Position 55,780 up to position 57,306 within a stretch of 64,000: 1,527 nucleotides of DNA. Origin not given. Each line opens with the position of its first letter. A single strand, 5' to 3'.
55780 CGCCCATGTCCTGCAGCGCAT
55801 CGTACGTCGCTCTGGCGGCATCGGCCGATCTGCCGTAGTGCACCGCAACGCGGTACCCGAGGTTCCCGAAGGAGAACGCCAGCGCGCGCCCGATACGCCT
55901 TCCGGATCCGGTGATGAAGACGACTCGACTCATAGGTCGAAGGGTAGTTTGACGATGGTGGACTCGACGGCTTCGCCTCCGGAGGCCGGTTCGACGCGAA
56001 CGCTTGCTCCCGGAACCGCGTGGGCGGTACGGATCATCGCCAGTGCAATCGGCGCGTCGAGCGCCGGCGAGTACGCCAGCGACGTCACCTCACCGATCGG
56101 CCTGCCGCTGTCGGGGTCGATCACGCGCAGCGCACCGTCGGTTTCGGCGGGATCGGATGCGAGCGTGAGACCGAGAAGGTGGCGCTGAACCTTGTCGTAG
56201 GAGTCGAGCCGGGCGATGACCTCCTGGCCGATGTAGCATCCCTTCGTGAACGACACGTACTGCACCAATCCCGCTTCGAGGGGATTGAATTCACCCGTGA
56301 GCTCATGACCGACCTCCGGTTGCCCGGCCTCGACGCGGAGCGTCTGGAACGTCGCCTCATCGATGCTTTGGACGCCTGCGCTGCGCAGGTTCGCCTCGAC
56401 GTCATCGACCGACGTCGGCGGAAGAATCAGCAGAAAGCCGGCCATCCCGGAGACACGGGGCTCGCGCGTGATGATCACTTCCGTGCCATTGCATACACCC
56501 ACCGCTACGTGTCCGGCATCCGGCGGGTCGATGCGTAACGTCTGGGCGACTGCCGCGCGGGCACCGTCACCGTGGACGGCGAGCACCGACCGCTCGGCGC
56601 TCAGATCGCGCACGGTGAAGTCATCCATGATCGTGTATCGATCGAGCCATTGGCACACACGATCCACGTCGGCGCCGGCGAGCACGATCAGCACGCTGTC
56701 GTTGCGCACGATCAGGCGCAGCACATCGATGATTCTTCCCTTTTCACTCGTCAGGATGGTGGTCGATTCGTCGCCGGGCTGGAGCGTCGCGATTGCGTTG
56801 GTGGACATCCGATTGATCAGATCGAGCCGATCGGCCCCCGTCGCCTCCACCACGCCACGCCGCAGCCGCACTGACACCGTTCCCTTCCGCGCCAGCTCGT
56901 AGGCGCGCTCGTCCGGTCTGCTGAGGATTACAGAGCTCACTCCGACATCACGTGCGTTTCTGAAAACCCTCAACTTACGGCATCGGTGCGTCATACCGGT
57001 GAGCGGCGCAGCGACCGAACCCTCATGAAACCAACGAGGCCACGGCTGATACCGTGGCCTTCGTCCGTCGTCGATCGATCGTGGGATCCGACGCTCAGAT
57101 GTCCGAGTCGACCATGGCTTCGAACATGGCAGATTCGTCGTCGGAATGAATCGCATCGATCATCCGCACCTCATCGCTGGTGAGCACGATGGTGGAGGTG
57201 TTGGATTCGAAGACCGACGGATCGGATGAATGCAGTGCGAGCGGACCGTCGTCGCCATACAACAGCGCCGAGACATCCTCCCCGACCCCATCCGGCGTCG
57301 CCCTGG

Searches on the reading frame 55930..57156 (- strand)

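Call 50: search_protein_families(library=ncbifam, proteins=[window:55930-57156:-], max_evalue=0.00001)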
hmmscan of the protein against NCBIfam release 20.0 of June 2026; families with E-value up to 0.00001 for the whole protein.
window:55930-57156:- (408 aa): 8 families
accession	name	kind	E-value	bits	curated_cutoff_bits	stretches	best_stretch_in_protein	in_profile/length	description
NF001567.0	PRK00389.1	subfamily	1.6e-35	122.7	300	1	101-406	54-352/359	glycine cleavage system aminomethyltransferase GcvT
NF010093.0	PRK13579.1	equivalog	4.2e-26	91.6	459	1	102-406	62-363/371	glycine cleavage system aminomethyltransferase GcvT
TIGR00528.1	gcvT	equivalog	9.3e-26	90.6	235.85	1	102-389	53-344/362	glycine cleavage system aminomethyltransferase GcvT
TIGR03317.2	CAF17_like_YgfZ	equivalog_domain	1.1e-23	83.7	49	1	271-378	2-112/113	CAF17-like 4Fe-4S cluster assembly/insertion protein YgfZ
TIGR01372.1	soxA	subfamily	5.7e-22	77.4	1164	1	101-403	666-983/996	sarcosine oxidase subunit alpha family protein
NF053776.1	TmaoDeMthMsil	equivalog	1.2e-18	67.1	1100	1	103-406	440-753/763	trimethylamine N-oxide demethylase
NF007110.0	PRK09559.1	equivalog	5.2e-15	55.2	219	1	102-328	29-249/327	tRNA-modifying protein YgfZ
NF009133.0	PRK12486.1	equivalog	1.1e-13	50.8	410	1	102-393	65-357/369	dimethylsulfoniopropionate demethylase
